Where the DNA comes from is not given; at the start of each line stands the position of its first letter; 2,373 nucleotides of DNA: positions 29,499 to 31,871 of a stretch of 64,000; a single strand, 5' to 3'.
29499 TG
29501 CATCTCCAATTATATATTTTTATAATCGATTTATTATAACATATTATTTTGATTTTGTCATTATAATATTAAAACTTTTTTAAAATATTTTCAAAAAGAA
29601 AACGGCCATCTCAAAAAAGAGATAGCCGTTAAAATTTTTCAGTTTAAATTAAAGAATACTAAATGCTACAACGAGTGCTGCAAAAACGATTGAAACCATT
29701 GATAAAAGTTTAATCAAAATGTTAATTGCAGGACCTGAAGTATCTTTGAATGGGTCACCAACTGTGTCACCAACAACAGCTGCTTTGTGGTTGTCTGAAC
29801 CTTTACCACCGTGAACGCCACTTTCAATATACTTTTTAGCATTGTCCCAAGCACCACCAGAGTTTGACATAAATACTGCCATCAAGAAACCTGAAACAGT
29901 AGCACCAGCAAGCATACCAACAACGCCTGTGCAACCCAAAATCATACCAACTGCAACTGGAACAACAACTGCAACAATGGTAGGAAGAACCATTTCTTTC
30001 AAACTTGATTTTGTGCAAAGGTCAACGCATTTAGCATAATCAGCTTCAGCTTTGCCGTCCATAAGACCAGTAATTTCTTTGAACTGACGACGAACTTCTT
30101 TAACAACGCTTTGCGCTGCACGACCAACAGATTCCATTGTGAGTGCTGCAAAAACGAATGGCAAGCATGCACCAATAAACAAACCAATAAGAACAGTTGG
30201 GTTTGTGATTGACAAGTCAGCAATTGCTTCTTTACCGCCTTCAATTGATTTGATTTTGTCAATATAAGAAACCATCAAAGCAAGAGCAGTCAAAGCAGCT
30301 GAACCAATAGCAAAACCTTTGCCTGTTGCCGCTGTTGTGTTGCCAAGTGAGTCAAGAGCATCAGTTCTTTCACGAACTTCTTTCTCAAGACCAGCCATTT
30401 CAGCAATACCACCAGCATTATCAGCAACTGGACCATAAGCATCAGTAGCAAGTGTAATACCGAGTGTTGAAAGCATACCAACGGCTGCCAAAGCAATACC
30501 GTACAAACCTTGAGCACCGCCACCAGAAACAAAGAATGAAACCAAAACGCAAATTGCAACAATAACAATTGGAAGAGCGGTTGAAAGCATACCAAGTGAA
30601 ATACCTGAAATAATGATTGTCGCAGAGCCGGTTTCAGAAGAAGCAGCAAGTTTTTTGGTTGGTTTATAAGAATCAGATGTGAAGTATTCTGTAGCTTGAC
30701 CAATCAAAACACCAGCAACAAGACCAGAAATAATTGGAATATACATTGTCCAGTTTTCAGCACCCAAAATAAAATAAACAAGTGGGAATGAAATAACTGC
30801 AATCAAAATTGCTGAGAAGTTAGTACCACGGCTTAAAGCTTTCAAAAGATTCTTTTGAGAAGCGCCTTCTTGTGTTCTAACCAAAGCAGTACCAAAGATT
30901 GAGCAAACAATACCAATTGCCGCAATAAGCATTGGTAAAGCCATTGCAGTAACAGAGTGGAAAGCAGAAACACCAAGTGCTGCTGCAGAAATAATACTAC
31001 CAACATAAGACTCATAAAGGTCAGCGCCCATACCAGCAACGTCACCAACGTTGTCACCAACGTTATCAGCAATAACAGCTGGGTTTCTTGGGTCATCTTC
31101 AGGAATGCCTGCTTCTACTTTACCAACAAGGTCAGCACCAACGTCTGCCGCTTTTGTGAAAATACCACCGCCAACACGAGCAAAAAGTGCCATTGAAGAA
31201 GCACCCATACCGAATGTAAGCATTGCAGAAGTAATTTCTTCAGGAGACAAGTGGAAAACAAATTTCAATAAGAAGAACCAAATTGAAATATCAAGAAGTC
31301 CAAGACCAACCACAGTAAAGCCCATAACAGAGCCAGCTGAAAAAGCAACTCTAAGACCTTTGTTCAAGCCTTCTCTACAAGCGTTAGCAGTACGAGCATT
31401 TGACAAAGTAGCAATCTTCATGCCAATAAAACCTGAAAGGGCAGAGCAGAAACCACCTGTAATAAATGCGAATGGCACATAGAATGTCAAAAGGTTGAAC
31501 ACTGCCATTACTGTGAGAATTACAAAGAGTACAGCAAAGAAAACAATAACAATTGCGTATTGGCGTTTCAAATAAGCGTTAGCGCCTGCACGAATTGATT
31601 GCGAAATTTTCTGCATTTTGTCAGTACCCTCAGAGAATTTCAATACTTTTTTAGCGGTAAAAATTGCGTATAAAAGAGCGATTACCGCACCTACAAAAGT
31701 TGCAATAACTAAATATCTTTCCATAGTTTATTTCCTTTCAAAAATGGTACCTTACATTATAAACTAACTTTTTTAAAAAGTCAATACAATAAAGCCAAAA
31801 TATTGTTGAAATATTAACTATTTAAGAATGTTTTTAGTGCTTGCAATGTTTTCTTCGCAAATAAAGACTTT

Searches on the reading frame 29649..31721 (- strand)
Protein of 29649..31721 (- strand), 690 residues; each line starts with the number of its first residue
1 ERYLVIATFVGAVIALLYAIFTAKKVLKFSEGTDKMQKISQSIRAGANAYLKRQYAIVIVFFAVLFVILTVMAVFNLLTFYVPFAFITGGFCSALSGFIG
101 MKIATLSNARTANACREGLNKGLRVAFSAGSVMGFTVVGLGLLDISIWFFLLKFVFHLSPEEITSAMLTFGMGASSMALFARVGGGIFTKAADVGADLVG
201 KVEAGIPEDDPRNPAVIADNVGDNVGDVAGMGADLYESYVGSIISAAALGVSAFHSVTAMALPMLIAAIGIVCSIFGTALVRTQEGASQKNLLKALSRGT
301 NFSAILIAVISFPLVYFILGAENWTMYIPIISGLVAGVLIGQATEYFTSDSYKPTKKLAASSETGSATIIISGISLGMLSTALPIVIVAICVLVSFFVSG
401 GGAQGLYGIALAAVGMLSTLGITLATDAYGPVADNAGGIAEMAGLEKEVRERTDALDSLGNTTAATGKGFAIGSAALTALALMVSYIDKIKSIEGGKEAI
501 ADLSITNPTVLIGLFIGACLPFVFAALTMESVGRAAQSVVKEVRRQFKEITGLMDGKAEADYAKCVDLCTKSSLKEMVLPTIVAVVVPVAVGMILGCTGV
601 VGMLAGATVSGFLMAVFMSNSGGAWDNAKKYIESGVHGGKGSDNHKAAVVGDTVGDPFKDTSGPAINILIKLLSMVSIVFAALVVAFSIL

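Call 70: search_protein_families(library=pfam, proteins=[window:29649-31721:-], max_evalue=0.00001)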
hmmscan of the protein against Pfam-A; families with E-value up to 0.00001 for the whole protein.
window:29649-31721:- (690 aa): 1 family
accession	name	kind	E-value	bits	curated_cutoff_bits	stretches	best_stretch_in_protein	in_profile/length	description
PF03030.21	H_PPase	-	1.1e-276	920.1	29.7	1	13-680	1-645/645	Inorganic H+ pyrophosphatase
